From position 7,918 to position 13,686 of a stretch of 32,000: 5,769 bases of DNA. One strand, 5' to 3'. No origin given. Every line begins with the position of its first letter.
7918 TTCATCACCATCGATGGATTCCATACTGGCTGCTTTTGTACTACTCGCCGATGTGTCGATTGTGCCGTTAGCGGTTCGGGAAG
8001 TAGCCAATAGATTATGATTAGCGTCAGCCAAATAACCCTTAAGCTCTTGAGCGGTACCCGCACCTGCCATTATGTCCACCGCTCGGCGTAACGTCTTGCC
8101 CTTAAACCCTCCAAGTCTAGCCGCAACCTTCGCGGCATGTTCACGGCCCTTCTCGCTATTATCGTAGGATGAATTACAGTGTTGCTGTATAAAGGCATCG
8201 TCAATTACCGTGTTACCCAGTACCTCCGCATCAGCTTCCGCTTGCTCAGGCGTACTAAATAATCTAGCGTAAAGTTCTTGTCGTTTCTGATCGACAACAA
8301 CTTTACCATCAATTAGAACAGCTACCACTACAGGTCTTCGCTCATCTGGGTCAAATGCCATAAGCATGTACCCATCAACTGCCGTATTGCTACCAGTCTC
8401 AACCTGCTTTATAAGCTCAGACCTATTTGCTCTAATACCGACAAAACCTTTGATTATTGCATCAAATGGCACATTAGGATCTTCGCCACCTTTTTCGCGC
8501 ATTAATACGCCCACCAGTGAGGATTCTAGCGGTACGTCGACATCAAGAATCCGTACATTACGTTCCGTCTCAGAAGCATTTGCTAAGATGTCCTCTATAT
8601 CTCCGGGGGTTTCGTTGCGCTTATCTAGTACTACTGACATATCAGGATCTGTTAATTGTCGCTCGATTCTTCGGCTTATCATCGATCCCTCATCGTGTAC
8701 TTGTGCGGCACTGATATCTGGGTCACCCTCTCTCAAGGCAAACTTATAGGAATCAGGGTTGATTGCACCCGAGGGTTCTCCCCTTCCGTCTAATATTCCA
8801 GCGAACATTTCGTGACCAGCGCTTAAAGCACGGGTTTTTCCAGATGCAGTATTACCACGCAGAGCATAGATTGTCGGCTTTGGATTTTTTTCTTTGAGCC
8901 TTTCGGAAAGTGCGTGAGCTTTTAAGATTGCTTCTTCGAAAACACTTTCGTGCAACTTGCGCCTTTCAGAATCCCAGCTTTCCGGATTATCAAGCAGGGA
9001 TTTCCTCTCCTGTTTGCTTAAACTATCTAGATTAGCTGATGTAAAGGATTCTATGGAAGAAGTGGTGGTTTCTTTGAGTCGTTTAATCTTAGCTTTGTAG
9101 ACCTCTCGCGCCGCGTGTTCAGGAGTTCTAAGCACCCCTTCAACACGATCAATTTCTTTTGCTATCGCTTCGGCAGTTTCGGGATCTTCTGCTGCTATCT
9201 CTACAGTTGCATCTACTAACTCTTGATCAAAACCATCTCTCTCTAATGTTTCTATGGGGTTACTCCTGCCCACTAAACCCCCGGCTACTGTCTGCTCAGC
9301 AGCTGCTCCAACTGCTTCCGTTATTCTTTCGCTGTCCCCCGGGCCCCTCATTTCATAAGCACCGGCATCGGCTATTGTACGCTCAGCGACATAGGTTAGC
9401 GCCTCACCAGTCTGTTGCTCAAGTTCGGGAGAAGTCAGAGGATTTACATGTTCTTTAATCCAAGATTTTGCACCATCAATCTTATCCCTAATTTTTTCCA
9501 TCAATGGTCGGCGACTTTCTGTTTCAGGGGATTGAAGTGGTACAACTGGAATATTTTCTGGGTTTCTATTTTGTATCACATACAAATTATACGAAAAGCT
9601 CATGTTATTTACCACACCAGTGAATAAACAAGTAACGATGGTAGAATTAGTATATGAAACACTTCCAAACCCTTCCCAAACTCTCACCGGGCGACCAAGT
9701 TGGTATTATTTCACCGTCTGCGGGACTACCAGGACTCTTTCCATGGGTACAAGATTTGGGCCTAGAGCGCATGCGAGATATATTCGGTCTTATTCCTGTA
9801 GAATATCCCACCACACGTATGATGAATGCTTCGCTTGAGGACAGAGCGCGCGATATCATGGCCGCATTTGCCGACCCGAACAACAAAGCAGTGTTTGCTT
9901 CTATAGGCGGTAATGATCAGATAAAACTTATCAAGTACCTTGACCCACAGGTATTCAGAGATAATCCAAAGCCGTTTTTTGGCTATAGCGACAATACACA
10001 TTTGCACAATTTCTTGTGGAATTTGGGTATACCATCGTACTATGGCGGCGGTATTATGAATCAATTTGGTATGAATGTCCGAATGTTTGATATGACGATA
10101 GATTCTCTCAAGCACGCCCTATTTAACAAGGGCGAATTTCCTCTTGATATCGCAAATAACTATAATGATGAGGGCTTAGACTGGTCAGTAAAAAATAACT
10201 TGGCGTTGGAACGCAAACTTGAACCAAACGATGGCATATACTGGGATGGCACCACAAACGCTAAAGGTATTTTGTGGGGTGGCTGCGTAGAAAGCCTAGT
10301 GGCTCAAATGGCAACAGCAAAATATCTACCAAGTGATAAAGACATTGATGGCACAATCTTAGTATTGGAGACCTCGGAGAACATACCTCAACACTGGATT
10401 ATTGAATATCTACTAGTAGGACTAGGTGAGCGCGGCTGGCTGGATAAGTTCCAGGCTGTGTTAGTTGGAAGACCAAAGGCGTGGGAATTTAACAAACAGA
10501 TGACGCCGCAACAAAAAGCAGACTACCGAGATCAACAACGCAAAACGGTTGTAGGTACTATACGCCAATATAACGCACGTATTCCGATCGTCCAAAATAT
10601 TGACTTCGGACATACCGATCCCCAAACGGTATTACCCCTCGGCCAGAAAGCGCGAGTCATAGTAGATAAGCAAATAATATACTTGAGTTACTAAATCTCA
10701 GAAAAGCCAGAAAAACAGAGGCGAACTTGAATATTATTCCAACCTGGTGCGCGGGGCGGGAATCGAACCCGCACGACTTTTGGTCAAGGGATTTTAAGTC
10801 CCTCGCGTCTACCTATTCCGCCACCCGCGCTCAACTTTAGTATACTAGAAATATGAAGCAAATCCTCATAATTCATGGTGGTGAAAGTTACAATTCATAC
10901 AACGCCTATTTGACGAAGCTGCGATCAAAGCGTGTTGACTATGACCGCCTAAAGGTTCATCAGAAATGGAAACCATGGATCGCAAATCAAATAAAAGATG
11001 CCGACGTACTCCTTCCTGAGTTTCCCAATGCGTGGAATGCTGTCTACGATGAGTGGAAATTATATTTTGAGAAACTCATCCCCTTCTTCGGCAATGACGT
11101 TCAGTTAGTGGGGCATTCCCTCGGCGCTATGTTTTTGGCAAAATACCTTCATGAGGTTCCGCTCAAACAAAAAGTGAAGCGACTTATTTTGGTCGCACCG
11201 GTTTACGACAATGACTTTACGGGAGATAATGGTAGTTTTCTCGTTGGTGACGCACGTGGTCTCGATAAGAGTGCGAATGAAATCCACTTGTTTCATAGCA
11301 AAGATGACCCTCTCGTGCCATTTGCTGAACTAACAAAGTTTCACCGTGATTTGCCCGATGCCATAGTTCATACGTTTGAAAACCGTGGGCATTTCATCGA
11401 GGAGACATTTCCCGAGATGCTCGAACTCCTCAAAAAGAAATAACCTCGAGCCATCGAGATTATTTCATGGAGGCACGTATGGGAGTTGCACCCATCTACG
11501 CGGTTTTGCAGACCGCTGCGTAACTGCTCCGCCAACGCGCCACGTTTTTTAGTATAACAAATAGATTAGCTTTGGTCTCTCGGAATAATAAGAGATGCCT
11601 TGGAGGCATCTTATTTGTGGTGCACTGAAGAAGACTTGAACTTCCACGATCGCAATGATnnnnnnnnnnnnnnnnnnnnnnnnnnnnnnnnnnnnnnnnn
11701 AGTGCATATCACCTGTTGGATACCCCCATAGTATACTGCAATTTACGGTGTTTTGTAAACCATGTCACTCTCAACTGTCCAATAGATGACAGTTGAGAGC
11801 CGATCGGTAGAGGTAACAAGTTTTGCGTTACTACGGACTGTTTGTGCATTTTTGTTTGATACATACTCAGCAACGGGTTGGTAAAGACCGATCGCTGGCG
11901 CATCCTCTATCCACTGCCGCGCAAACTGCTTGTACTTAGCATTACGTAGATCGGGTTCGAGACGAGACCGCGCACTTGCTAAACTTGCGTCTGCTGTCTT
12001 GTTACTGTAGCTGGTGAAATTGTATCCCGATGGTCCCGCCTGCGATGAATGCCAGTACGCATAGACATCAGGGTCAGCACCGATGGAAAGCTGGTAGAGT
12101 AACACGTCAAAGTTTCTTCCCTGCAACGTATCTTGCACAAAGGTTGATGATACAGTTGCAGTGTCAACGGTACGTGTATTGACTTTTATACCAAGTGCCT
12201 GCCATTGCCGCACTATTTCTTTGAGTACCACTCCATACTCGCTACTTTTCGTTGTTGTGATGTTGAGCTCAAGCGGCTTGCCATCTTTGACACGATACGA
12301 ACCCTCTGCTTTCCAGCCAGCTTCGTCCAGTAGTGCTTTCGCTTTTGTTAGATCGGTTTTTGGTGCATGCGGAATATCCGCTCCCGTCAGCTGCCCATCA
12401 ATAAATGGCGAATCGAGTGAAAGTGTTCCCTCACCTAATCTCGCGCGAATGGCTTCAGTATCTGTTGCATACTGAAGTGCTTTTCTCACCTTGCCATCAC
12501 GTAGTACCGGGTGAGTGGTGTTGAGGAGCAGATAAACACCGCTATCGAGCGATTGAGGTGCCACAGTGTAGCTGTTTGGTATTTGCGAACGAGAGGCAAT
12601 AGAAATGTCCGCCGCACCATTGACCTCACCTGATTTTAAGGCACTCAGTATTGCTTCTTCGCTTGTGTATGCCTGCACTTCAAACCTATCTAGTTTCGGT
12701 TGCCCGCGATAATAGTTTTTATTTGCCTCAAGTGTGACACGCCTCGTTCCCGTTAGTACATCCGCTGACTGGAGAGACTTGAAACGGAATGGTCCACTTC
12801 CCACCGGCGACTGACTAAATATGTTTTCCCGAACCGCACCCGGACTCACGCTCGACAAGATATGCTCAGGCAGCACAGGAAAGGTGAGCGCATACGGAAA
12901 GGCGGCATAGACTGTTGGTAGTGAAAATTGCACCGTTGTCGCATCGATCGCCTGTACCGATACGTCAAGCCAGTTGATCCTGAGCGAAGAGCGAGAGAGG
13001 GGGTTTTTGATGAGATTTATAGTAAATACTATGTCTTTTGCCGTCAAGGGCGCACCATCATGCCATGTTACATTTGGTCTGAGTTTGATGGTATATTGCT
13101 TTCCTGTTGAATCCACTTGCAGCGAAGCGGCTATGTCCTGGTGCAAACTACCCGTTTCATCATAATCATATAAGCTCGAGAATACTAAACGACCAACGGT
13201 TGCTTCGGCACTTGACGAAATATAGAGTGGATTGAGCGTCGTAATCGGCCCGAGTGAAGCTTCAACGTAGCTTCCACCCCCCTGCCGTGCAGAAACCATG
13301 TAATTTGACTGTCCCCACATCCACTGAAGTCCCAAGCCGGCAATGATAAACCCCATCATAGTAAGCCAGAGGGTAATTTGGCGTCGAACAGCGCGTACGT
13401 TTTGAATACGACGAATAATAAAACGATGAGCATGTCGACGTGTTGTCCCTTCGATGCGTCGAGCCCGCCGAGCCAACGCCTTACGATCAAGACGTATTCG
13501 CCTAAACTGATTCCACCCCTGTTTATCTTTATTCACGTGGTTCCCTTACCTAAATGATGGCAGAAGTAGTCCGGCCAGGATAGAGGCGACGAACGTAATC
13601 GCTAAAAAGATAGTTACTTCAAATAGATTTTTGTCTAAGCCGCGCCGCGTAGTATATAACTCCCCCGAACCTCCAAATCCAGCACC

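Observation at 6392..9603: Candidate undescribed toxin/enzymatic-antidote cassette: zeta-kinase + Fic/Doc-like fusion, ATGA-coupled to a SpoT/Mesh1-type HD hydrolase, plus a small acidic protein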

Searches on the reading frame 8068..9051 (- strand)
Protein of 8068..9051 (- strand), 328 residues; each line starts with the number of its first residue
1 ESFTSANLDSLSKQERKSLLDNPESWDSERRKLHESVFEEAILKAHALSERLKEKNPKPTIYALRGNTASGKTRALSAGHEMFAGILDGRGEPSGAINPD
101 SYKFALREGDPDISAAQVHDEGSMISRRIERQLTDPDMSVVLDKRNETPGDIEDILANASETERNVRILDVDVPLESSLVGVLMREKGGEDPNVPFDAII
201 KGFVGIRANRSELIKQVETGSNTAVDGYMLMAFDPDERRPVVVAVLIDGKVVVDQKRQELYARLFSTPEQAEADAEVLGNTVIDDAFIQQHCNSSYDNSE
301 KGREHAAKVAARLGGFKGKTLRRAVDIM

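Call 33: find_related_loci(query=A2, collection=genome_contigs, flank=6000)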
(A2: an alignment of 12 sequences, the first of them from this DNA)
Query A2 (328 aa) in genome_contigs; peptide patterns used: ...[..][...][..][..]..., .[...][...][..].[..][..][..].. (x = any residue, [..] = any of these).
243 stretches matched a pattern; 25 encode a relative of the query (tblastn E <= 1e-3); 25 distinct loci.
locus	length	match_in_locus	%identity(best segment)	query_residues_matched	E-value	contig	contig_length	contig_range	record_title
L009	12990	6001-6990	60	1-328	2e-130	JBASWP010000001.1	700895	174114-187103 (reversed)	MAG: Candidatus Microsaccharimonas sp. isolate MFD03231_ilm_asm_bin55 k127_36287, whole genome shotgun sequence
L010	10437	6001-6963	42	3-326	8e-75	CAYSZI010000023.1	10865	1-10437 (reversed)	MAG TPA_asm: uncultured Candidatus Saccharibacteria bacterium isolate SRP142039_co2_51 genome assembly, contig: NODE_469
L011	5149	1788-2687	44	18-326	6e-75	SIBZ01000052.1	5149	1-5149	MAG: Candidatus Taylorbacteria bacterium isolate Baikal-deep-G190 BACOMB-C73336, whole genome shotgun sequence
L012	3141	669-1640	42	1-326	7e-74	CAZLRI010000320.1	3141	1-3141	MAG TPA_asm: uncultured Pseudobdellovibrionaceae bacterium isolate SRP118108_co3_155 genome assembly, contig: NODE_42093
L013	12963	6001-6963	43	3-326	4e-73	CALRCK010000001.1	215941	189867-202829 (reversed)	MAG: Candidatus Uhrbacteria bacterium isolate Ike-50m-33 genome assembly, contig: Ike-50-c14, whole genome shotgun seque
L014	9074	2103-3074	41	1-326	1e-70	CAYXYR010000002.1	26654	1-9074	MAG TPA_asm: uncultured Candidatus Saccharibacteria bacterium isolate SRP135725_co3_632 genome assembly, contig: NODE_14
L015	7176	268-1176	40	15-326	9e-64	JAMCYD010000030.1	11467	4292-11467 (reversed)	MAG: Patescibacteria group bacterium isolate FK_Sedi_B_Bin.369 NODE_22964_length_11467_cov_52.8873, whole genome shotgun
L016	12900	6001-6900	39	18-326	5e-62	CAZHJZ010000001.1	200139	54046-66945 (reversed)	MAG TPA_asm: uncultured Candidatus Saccharibacteria bacterium isolate SRP170004_co1_54 genome assembly, contig: NODE_60_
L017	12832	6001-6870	38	1-293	9e-57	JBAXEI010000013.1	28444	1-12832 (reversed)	MAG: Candidatus Berkelbacteria bacterium isolate ELA241 MAG241_13, whole genome shotgun sequence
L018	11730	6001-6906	38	18-326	3e-56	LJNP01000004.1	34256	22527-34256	MAG: Parcubacteria bacterium SG8_24 WOR_8-12_706, whole genome shotgun sequence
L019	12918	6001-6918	37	18-326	1e-53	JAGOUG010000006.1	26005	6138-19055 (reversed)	Candidatus Saccharibacteria bacterium isolate Gw_Eff_bin_463 Gw_Eff_3628_length_26005_cov_4.512443, whole genome shotgun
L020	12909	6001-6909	41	19-326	2e-53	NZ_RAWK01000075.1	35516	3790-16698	Corallococcus aberystwythensis strain AB050A NODE_75_35516_cov_21.3845_ID_11589, whole genome shotgun sequence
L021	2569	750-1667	36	14-327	6e-48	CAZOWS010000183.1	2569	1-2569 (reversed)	MAG TPA_asm: uncultured Actinomycetota bacterium isolate binchicken_co203_618 genome assembly, contig: k141_3276143, who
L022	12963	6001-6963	36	1-326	4e-46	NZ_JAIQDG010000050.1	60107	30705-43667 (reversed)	Myxococcus sp. RHSTA-1-4 NODE_50_length_60107_cov_152.878611, whole genome shotgun sequence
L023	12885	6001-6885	34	26-326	1e-39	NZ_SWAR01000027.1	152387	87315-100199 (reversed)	Methylibium rhizosphaerae strain C1-9 scaffold_26, whole genome shotgun sequence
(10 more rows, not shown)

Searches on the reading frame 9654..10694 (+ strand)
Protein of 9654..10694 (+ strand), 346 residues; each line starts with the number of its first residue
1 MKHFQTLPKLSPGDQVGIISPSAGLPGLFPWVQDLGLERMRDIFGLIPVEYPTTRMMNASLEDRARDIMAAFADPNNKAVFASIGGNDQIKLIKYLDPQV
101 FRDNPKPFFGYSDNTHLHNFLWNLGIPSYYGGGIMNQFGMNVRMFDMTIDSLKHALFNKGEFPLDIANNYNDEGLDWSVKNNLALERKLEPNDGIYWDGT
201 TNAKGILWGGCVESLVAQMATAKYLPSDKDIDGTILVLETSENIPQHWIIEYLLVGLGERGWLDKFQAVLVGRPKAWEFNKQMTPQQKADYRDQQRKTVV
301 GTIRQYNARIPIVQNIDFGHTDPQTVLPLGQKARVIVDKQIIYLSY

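Call 75: search_protein_families(library=pfam, proteins=[window:9654-10694:+], max_evalue=0.001)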
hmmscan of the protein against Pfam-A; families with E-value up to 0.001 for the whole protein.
window:9654-10694:+ (346 aa): 2 families
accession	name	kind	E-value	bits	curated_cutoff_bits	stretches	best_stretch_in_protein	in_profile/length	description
PF02016.21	Peptidase_S66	-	7.8e-25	87.8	25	1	16-131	1-121/121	LD-carboxypeptidase N-terminal domain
PF17676.7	Peptidase_S66C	-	6.7e-22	78.8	23.7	1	204-335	1-120/120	LD-carboxypeptidase C-terminal domain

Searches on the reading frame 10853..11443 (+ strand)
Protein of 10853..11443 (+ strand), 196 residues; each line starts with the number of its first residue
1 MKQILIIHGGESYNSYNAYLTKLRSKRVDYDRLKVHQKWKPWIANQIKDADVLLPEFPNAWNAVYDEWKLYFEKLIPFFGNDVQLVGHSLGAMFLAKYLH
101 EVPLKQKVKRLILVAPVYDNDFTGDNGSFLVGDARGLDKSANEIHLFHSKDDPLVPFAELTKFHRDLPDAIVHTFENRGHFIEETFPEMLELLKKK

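Call 75: search_protein_families(library=pfam, proteins=[window:10853-11443:+], max_evalue=0.001)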
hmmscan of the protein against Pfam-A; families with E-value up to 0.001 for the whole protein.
window:10853-11443:+ (196 aa): 5 families
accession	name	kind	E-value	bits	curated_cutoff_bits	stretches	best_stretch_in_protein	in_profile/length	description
PF06821.19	Ser_hydrolase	-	4.4e-11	43.4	22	1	37-183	13-156/172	Serine hydrolase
PF12697.13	Abhydrolase_6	-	2.2e-07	32.2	26.3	1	5-135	2-113/217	Alpha/beta hydrolase family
PF00561.26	Abhydrolase_1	-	3.1e-07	30.7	25.8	1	85-118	73-103/245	alpha/beta hydrolase fold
PF12146.15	Hydrolase_4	-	4.3e-06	26.6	27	1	61-119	55-112/239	Serine aminopeptidase, S33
PF05990.18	DUF900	-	0.00055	19.9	20.5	1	81-152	94-164/232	Alpha/beta hydrolase of unknown function (DUF900)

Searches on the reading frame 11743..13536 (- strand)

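Call 75: search_protein_families(library=pfam, proteins=[window:11743-13536:-], max_evalue=0.001)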
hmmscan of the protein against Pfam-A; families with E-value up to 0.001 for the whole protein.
window:11743-13536:- (597 aa): 1 family
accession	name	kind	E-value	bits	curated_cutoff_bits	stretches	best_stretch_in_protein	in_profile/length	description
PF00496.27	SBP_bac_5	-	2.9e-71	240.9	32.4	1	132-498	3-362/368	Bacterial extracellular solute-binding proteins, family 5 Middle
